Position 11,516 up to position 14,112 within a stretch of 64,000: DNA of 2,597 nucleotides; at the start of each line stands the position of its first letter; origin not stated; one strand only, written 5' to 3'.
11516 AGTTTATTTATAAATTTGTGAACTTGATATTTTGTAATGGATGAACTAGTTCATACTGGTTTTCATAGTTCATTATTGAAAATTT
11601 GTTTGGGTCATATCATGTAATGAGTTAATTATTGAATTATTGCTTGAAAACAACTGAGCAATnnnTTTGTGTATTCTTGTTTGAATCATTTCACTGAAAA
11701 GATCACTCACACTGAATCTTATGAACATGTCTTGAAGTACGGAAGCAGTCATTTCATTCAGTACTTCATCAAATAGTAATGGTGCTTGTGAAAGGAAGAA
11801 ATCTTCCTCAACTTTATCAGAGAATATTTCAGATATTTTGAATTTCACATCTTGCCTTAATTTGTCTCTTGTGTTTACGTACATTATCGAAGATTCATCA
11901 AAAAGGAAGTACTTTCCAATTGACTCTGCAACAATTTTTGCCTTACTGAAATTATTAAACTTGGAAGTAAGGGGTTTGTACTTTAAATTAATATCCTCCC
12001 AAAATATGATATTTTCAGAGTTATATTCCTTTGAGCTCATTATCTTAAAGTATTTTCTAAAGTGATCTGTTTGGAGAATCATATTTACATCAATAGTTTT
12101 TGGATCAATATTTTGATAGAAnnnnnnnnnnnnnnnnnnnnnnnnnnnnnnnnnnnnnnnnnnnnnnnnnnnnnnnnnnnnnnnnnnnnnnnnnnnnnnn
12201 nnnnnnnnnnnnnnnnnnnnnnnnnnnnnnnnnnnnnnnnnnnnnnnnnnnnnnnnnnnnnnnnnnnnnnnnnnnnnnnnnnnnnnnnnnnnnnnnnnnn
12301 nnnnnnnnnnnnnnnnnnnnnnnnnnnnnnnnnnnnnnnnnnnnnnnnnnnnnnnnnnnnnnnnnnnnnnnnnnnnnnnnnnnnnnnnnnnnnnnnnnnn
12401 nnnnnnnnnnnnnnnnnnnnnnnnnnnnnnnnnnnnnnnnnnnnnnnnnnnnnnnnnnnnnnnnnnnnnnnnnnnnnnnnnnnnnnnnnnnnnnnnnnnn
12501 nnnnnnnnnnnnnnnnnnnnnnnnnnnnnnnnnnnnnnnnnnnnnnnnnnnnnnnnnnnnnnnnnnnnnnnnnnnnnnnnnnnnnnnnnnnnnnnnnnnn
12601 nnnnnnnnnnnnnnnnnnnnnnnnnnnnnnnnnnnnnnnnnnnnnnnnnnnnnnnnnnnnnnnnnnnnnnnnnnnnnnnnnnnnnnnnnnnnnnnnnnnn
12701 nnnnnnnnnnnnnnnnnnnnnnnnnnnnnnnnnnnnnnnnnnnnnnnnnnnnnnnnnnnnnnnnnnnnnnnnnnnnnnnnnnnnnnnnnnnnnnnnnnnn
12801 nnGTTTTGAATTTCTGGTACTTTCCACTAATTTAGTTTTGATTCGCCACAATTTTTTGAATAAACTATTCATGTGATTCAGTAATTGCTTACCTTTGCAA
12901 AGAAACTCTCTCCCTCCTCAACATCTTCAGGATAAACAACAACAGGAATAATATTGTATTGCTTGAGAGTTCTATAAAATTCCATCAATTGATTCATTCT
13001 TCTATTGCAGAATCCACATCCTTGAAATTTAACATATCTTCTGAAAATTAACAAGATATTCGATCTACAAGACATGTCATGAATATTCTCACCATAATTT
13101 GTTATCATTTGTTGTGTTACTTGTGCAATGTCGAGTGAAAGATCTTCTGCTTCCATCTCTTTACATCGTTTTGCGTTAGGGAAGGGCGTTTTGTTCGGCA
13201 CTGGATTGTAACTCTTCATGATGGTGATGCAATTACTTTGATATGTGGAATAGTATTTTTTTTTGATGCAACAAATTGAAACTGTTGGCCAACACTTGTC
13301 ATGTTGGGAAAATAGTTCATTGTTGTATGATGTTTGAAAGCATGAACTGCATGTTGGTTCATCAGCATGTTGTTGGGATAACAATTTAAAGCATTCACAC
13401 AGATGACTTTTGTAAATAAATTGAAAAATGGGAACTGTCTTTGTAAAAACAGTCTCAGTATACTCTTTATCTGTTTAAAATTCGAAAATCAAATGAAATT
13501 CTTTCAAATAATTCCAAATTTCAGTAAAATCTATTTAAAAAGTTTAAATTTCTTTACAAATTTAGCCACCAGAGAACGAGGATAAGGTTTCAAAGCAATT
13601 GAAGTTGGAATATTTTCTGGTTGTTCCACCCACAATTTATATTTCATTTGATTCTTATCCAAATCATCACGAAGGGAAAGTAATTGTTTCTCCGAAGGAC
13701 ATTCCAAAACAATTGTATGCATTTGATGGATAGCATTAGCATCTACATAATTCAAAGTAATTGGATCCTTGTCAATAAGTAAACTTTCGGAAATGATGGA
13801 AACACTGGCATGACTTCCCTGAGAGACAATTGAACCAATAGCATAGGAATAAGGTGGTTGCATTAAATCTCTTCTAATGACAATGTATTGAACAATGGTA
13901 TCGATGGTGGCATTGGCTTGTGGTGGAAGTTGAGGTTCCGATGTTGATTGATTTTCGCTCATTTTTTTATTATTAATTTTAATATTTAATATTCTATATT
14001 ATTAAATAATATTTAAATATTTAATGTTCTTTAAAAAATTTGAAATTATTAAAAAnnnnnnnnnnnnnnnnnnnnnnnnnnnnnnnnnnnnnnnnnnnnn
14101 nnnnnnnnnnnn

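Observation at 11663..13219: Thioredoxin-fold (PRXL2/AhpC-TSA_2-like, CxxC) domain fused to an RGS domain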

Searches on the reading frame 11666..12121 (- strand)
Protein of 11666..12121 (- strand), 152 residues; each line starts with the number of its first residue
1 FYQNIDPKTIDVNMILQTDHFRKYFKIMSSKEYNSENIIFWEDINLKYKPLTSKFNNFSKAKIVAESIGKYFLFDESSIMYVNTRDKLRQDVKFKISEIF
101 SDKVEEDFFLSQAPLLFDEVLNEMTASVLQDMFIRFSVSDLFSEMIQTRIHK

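Call 14: search_solved_structures(query=A3, max_evalue=1, show_alignments=2)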
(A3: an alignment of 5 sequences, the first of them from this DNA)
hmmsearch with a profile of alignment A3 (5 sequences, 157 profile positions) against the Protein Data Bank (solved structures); distinct sequences matched with E-value up to 1: 52.
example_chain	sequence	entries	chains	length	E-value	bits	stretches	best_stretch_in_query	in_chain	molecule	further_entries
2ebz_A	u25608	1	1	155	1.1e-06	31.8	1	8-136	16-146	Regulator of G-protein signaling 12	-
2jnu_A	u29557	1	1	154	5.6e-05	26.3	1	8-89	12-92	Regulator of G-protein signaling 14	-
1fqi_A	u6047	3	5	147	6.5e-05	26.1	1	10-72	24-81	REGULATOR OF G-PROTEIN SIGNALING 9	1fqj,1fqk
2i59_A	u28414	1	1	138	0.00038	23.6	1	8-86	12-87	Regulator of G-protein signaling 10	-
2dlr_A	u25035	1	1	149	0.00049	23.2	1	8-86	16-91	Regulator of G-protein signaling 10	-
2pbi_A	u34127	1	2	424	0.00054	23.1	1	10-72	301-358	Regulator of G-protein signaling 9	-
2ihb_B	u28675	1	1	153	0.00062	22.9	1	8-83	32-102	Regulator of G-protein signalling 10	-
4gou_A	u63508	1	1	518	0.001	22.2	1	11-107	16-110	EhRGS-RhoGEF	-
2es0_A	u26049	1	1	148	0.0025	20.9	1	9-71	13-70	regulator of G-protein signalling 6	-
2bv1_A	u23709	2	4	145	0.0038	20.3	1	6-94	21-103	REGULATOR OF G-PROTEIN SIGNALLING 1 | Regulator of G-protein signaling 1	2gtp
1dk8_A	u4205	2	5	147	0.0047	20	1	10-101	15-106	AXIN | Axin-1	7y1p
1emu_A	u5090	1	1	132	0.0053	19.8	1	10-101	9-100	AXIN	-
2ode_B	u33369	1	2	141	0.0087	19.2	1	12-110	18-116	Regulator of G-protein signaling 8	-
5do9_B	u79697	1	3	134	0.013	18.6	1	12-96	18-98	Regulator of G-protein signaling 8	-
4igu_A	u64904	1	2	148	0.016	18.3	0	14-50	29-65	CG5036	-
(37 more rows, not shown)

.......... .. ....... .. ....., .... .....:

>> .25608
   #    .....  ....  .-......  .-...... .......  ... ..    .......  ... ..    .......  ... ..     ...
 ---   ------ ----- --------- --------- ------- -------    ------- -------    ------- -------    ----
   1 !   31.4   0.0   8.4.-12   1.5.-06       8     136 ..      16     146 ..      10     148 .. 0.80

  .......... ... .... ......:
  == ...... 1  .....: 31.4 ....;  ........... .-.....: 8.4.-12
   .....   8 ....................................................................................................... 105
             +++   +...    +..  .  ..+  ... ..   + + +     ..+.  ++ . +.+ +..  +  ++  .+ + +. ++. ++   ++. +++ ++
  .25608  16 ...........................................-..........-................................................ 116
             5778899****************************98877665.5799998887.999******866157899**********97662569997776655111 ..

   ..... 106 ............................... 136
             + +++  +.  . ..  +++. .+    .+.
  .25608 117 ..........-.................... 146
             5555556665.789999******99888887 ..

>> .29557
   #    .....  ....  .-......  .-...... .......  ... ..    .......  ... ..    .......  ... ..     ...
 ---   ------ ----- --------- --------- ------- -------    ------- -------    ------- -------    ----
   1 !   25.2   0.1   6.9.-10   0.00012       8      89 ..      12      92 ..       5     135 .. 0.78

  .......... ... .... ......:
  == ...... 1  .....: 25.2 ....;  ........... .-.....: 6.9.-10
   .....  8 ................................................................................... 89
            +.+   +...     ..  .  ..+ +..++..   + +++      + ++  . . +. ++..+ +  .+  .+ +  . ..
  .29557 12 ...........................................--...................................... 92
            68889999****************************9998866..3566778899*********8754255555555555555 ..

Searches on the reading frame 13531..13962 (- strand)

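Call 57: search_protein_families(library=pfam, proteins=[window:13531-13962:-], max_evalue=0.001)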
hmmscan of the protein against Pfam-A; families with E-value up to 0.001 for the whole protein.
window:13531-13962:- (143 aa): 1 family
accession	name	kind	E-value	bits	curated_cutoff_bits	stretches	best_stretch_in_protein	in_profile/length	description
PF01981.21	PTH2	-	1.6e-20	73.9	23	1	24-142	2-115/115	Peptidyl-tRNA hydrolase PTH2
